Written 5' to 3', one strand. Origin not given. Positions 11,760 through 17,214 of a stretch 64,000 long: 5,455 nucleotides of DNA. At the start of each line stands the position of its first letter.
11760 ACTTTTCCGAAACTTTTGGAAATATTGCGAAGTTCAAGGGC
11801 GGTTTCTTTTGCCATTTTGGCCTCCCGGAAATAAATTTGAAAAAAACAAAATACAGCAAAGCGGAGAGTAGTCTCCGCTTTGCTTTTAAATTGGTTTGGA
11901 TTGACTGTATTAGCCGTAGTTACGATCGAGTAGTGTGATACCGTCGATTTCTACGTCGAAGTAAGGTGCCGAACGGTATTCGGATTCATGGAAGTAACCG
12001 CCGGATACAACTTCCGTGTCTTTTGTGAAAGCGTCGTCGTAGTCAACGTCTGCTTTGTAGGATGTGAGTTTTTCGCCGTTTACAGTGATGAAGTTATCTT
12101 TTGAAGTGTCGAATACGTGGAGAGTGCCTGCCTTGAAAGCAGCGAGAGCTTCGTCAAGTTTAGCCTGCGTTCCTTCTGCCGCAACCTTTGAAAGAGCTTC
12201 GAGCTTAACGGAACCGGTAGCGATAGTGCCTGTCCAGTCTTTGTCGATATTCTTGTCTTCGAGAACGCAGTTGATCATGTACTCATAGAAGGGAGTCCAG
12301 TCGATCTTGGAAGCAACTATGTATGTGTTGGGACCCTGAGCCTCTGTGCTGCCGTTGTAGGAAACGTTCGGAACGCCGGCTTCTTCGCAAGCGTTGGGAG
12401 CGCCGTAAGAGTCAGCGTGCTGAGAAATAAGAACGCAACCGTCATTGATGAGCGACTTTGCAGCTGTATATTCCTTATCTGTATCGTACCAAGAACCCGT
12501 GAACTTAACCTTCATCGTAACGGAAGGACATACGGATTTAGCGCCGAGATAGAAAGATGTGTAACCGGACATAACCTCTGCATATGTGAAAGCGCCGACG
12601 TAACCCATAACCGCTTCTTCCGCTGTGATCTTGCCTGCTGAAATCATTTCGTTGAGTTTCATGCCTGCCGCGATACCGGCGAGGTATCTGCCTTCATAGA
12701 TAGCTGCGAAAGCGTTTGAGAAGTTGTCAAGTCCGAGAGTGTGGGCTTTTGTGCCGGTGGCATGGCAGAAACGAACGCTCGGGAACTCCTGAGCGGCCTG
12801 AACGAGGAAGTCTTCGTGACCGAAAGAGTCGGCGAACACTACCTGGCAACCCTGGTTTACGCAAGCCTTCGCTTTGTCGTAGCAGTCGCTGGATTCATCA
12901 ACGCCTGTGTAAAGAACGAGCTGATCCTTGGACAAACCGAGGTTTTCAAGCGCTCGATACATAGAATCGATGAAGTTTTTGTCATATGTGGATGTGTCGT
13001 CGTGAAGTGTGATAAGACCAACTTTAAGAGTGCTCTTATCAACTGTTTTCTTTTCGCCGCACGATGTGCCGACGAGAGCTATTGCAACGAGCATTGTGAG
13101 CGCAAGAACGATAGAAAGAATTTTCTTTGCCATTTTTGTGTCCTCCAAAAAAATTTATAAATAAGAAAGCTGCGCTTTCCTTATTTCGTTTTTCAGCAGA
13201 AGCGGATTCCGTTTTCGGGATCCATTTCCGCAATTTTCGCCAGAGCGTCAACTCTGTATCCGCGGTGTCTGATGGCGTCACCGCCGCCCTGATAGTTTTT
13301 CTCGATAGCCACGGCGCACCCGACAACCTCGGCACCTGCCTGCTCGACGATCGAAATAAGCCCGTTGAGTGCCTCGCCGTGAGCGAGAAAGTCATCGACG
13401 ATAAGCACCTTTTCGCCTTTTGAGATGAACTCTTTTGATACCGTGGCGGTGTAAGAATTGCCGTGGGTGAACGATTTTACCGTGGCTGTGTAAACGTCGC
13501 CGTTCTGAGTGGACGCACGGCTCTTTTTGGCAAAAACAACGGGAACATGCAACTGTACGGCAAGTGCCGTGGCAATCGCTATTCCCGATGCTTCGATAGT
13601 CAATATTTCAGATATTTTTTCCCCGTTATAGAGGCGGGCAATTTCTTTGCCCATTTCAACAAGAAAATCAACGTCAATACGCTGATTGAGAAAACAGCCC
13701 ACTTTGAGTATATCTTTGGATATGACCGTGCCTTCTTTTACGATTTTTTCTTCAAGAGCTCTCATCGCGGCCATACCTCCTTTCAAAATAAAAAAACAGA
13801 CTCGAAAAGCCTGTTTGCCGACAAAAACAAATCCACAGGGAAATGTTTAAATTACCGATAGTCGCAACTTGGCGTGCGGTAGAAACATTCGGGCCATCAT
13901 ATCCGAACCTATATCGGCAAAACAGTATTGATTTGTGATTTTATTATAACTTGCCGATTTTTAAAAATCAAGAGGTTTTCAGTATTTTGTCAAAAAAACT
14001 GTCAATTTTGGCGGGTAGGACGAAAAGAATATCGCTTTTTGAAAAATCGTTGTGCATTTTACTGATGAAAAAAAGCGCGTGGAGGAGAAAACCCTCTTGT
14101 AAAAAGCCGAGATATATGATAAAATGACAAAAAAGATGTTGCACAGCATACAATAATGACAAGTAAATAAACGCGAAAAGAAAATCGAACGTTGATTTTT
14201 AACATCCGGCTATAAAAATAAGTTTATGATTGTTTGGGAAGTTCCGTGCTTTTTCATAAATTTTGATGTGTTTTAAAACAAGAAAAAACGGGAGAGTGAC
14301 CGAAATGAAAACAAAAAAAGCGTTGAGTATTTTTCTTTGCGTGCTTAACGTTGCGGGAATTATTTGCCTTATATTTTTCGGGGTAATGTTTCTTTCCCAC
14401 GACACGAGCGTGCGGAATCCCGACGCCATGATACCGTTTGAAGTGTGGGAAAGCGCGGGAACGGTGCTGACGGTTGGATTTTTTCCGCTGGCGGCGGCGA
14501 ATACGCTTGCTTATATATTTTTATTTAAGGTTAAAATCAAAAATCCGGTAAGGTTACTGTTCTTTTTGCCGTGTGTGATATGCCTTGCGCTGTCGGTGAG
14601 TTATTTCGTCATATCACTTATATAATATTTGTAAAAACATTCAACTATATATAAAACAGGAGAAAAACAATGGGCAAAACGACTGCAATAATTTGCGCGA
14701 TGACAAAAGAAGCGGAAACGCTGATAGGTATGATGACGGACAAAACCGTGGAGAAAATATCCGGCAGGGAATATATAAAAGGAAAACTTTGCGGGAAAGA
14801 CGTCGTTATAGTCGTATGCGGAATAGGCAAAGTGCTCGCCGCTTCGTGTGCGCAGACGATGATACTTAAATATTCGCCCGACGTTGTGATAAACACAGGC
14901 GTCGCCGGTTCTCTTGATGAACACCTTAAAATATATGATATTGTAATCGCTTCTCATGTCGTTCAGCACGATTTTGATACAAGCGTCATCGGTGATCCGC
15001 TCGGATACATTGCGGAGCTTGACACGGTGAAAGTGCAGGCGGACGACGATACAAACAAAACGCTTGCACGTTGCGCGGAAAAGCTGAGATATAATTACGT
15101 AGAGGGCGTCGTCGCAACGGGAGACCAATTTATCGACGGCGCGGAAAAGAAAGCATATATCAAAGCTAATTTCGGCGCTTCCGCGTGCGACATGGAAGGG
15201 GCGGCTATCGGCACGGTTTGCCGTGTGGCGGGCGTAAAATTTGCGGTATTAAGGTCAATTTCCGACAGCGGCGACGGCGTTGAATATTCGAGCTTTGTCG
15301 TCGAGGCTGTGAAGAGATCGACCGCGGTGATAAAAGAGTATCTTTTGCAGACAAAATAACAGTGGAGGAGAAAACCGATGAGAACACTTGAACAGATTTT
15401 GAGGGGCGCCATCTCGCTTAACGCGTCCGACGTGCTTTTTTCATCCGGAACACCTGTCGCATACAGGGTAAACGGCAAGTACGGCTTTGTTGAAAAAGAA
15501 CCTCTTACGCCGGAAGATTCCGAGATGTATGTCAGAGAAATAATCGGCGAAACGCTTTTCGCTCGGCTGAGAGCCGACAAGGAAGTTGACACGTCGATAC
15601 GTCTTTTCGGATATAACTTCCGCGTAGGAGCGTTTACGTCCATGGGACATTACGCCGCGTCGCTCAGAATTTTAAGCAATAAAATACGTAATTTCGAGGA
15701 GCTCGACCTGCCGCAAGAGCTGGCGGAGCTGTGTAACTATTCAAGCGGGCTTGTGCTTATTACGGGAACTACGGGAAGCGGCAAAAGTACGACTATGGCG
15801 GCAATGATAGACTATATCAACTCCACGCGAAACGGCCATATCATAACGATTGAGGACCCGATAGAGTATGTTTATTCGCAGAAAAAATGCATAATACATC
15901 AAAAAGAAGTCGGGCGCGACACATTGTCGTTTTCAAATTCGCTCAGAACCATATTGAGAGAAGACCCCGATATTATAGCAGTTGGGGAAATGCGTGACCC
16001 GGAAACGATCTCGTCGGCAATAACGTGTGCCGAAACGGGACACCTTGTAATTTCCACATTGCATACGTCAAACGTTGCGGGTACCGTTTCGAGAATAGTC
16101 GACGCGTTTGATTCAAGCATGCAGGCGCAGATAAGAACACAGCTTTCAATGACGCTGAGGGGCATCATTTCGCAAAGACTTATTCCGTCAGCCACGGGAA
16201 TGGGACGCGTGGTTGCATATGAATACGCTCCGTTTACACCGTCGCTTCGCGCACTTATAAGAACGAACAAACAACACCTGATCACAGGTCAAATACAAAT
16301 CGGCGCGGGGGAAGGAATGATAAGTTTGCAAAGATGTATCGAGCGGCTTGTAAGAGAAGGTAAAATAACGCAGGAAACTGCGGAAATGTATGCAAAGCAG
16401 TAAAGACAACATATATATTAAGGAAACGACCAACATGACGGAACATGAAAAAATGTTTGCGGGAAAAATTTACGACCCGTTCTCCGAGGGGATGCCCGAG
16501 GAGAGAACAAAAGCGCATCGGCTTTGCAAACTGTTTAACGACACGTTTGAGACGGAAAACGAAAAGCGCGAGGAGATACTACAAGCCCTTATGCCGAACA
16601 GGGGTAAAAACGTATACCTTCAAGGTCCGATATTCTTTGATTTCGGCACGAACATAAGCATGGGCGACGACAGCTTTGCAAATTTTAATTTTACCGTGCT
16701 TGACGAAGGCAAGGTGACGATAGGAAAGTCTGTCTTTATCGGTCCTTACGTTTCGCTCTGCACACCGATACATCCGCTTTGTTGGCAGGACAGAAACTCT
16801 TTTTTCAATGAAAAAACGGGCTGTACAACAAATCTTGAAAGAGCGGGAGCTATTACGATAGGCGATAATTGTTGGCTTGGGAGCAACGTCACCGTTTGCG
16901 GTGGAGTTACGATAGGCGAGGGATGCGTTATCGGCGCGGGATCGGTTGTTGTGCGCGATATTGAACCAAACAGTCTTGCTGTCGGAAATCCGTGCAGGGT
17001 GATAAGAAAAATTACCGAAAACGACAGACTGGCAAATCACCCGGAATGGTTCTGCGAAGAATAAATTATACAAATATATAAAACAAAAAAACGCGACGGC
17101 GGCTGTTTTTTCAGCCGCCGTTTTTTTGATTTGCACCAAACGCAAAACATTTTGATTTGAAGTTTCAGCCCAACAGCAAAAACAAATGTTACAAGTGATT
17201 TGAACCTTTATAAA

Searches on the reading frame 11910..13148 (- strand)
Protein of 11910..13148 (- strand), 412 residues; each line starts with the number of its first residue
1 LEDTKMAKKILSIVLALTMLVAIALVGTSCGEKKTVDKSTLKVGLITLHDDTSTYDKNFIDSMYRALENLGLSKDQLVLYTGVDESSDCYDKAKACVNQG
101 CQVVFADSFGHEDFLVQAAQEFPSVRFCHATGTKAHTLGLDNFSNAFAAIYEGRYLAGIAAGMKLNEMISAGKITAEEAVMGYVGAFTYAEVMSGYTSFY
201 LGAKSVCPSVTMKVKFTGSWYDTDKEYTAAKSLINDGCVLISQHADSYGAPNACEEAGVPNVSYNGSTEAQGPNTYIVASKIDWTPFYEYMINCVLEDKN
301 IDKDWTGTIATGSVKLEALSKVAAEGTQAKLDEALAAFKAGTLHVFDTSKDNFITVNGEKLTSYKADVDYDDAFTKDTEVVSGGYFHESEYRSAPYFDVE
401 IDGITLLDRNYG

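Call 82: search_protein_families(library=pfam, proteins=[window:11910-13148:-], max_evalue=0.00001)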
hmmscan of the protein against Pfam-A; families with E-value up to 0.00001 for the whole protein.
window:11910-13148:- (412 aa): 1 family
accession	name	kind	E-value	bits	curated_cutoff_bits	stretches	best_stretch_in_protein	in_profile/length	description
PF02608.20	Bmp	-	7.5e-27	94.5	24.1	1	46-330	4-282/301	ABC transporter substrate-binding protein PnrA-like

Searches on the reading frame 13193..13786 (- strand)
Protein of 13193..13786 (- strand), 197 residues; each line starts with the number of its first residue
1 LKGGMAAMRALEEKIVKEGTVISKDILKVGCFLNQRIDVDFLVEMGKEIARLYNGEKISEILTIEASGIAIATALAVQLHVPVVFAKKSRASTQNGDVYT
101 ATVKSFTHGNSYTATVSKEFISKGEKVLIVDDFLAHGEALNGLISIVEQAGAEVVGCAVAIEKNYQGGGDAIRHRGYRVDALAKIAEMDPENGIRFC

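Call 82: search_protein_families(library=pfam, proteins=[window:13193-13786:-], max_evalue=0.00001)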
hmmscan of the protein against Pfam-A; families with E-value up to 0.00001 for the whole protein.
window:13193-13786:- (197 aa): 1 family
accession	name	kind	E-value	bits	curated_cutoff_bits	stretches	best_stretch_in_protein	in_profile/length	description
PF00156.33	Pribosyltran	-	7e-18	64.9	26.3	1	55-164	27-127/158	Phosphoribosyl transferase domain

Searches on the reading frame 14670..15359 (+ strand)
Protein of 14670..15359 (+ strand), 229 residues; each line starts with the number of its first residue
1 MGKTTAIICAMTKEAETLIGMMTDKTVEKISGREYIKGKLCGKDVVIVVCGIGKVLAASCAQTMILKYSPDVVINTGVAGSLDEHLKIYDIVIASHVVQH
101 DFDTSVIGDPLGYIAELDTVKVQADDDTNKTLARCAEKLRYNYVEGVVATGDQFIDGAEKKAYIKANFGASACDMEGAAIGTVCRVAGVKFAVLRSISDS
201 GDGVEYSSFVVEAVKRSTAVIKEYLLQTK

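Call 82: search_protein_families(library=pfam, proteins=[window:14670-15359:+], max_evalue=0.00001)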
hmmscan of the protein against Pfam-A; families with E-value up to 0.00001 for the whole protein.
window:14670-15359:+ (229 aa): 1 family
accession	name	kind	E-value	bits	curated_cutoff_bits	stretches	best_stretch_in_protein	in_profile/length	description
PF01048.26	PNP_UDP_1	-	6.6e-50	170.1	25.1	1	5-225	2-232/233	Phosphorylase superfamily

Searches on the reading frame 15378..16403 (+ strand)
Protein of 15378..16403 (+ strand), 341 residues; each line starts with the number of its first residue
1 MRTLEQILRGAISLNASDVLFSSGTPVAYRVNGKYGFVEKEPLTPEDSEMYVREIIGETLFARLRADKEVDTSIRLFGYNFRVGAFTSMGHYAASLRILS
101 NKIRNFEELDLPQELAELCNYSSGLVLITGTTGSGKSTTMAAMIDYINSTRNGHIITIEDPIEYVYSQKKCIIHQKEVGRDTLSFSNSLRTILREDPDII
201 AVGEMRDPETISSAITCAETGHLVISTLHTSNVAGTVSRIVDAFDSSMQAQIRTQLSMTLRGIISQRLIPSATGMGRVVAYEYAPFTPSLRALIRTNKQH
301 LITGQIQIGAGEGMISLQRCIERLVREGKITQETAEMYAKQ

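Call 82: search_protein_families(library=pfam, proteins=[window:15378-16403:+], max_evalue=0.00001)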
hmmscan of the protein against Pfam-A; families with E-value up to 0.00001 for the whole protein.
window:15378-16403:+ (341 aa): 1 family
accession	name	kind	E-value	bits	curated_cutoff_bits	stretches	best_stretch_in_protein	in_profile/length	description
PF00437.27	T2SSE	-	8.8e-48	163.2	24.9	1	2-273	10-282/370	Type II/IV secretion system protein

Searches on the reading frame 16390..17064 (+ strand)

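Call 82: search_protein_families(library=pfam, proteins=[window:16390-17064:+], max_evalue=0.00001)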
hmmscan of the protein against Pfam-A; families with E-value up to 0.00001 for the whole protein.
window:16390-17064:+ (224 aa): 3 families
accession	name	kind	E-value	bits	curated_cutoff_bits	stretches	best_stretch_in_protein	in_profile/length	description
PF00132.30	Hexapep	-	1.3e-14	53.6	27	1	155-187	2-34/36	Bacterial transferase hexapeptide (six repeats)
PF12464.13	Mac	-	1.3e-13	51.3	22.1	1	21-70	1-51/53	Maltose acetyltransferase hexapeptide capping motif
PF14602.12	Hexapep_2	-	1.3e-10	41.3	27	1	155-187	2-32/34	Hexapeptide repeat of succinyl-transferase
